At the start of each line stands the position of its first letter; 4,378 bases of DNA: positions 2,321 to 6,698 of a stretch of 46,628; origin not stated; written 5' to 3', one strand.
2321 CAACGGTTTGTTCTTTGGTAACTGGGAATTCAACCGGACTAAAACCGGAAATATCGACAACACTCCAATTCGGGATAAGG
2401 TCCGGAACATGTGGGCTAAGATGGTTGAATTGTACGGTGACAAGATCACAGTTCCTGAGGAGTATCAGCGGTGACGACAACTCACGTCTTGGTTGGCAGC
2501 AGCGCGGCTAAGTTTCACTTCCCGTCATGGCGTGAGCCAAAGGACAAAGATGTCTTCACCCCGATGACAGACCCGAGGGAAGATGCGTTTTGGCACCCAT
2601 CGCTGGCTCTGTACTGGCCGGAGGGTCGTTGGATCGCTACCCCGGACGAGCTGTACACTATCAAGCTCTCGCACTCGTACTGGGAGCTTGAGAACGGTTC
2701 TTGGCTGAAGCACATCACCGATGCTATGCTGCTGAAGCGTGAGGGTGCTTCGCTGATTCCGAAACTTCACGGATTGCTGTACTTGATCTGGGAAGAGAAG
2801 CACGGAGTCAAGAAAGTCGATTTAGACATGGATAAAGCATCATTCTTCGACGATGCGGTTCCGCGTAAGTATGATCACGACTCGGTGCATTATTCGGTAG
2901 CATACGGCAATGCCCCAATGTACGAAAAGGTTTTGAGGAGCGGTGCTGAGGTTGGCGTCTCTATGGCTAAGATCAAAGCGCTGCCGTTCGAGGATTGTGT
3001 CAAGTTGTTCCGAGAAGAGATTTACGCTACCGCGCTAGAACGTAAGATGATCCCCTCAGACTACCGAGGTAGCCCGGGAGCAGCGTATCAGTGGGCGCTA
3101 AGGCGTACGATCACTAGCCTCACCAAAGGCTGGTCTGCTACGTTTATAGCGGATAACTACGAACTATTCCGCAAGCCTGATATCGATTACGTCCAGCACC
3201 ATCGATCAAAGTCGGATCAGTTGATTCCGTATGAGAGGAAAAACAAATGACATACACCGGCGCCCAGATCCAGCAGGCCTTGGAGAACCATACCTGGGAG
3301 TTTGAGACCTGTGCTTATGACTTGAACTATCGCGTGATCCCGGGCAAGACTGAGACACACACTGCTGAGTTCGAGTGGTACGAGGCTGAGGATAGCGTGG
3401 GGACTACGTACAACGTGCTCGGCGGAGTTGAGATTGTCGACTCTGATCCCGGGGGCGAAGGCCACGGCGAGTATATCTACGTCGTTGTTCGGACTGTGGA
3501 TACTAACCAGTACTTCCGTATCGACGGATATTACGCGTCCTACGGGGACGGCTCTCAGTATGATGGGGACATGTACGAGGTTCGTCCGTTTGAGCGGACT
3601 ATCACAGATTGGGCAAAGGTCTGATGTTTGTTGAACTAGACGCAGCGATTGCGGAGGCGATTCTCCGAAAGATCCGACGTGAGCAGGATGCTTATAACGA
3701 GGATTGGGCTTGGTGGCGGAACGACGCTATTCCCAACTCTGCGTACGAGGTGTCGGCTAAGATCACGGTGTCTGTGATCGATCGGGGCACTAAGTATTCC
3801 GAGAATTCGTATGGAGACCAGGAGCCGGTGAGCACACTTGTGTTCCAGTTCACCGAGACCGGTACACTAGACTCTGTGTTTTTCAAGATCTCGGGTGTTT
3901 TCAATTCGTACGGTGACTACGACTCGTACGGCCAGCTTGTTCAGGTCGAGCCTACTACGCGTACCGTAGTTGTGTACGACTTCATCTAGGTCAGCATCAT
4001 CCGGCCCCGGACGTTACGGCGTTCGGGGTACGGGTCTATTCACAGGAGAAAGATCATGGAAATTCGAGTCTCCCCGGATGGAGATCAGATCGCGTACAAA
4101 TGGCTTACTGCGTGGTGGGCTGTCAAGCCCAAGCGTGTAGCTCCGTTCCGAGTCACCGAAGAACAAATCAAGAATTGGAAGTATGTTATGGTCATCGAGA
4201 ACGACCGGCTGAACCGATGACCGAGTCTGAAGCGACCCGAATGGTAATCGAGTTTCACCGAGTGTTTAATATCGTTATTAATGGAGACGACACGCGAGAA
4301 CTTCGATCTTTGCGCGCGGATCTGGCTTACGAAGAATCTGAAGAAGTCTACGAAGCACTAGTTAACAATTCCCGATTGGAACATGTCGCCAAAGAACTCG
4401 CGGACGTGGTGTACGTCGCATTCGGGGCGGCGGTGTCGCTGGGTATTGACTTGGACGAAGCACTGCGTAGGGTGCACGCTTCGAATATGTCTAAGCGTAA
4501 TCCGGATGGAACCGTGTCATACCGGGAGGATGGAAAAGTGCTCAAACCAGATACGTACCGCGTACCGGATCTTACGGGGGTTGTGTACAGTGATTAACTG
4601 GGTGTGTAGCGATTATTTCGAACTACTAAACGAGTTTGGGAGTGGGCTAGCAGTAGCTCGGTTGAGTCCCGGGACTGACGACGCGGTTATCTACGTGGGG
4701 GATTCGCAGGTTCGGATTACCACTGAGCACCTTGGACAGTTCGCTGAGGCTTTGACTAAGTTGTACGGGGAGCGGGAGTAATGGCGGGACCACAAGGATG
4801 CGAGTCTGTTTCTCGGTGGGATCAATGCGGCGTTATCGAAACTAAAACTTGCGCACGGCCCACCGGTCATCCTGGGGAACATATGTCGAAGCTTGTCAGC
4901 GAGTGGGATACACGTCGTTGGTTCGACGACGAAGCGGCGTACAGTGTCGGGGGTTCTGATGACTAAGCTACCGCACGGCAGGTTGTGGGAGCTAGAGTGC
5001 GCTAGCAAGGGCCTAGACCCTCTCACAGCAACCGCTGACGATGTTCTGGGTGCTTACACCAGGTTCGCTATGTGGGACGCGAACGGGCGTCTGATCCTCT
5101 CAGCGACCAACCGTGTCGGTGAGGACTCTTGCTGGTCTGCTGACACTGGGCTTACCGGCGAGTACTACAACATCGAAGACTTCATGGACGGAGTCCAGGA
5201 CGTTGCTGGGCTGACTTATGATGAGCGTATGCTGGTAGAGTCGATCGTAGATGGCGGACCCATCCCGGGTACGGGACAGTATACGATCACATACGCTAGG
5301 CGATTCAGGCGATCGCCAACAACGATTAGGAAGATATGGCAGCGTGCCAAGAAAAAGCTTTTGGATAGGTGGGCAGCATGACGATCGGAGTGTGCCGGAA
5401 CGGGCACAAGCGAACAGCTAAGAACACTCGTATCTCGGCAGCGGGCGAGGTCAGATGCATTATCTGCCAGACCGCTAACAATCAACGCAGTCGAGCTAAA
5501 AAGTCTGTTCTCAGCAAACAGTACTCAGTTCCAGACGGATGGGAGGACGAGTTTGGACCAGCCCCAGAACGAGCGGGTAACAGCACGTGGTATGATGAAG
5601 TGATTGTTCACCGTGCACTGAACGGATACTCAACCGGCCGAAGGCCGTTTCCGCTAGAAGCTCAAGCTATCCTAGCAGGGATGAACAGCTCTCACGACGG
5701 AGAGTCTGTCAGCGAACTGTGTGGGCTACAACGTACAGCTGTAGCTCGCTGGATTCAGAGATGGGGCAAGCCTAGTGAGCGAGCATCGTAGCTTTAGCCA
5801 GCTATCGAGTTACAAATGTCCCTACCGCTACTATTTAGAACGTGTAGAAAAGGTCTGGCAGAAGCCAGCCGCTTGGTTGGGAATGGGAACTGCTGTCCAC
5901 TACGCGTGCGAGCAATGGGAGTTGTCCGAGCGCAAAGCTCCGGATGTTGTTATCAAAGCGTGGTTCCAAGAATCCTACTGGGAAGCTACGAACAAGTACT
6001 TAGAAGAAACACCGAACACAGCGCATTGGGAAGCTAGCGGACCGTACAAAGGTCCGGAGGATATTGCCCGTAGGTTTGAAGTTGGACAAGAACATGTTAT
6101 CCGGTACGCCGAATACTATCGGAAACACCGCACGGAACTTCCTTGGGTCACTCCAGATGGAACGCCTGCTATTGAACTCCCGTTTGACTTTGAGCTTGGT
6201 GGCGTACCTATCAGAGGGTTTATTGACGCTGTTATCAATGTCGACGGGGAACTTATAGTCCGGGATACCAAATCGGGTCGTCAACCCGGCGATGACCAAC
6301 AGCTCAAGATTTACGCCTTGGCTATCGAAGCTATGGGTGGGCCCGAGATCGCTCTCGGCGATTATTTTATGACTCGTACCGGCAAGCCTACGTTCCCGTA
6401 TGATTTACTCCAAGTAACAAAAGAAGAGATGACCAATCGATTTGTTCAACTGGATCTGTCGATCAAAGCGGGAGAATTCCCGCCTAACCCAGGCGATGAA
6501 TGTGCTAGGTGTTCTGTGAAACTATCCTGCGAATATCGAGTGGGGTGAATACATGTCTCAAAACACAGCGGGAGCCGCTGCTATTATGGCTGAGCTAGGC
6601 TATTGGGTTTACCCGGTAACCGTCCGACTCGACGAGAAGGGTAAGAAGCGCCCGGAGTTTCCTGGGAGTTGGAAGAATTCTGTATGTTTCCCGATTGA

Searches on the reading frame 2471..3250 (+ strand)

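Call 11: search_protein_families(library=phrogs, proteins=[window:2471-3250:+], max_evalue=0.001)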
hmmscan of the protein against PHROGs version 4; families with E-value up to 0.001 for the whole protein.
window:2471-3250:+ (259 aa): 2 families
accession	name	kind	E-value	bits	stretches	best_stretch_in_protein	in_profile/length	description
phrog_6944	-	unknown function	4.4e-98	329.1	1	5-252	3-255/257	-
phrog_2141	-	unknown function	3.2e-32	113.4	1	51-254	107-315/318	-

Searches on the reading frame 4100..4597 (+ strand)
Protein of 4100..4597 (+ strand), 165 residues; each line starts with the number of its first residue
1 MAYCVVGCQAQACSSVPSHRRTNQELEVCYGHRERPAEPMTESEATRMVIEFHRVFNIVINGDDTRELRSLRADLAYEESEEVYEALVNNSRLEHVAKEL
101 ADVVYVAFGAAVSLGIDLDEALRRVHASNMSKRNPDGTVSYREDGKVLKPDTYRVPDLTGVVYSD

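Call 11: search_protein_families(library=phrogs, proteins=[window:4100-4597:+], max_evalue=0.001)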
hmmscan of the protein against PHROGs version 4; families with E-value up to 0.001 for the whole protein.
window:4100-4597:+ (165 aa): 6 families
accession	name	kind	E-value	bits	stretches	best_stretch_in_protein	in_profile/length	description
phrog_671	-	other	4.2e-34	119.1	1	36-163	529-658/678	nucleotide pyrophosphohydrolase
phrog_12019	-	other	1.2e-08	36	1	51-162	126-240/241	MazG-like pyrophosphatase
phrog_4159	-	other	1.2e-05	25.7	1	89-138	175-224/270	nucleotide pyrophosphohydrolase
phrog_38514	-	unknown function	3.2e-05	24.8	1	80-160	43-123/348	-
phrog_18404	-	other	6.4e-05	23.2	1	73-158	52-138/264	hydrolase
phrog_3301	-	other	0.00074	20.5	1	74-134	99-162/169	pyrophosphatase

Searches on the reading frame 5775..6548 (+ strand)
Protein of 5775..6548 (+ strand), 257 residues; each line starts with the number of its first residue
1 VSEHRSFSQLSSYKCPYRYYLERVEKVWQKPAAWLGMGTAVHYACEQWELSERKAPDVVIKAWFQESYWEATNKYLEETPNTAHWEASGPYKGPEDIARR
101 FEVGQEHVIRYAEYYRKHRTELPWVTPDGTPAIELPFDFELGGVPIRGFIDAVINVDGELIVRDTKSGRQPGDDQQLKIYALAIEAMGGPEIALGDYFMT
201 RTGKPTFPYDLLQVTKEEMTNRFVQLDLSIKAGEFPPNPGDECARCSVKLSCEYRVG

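Call 11: search_protein_families(library=phrogs, proteins=[window:5775-6548:+], max_evalue=0.001)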
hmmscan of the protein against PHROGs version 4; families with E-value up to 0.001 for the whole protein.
window:5775-6548:+ (257 aa): 6 families
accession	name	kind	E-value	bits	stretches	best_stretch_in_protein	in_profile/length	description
phrog_69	-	DNA, RNA and nucleotide metabolism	4.2e-52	178.8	1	2-255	87-326/501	exonuclease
phrog_1870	-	DNA, RNA and nucleotide metabolism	1.4e-24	87.9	1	4-254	15-287/313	exonuclease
phrog_31737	-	DNA, RNA and nucleotide metabolism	1.3e-10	42.2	1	4-50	44-91/146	exonuclease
phrog_1218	-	DNA, RNA and nucleotide metabolism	2.1e-10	41.4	1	6-208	11-213/364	exonuclease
phrog_1706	-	DNA, RNA and nucleotide metabolism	7e-10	39.8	1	6-253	49-243/293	CRISPR/Cas system associated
phrog_298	-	DNA, RNA and nucleotide metabolism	0.00049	20.5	0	148-202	168-229/293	exonuclease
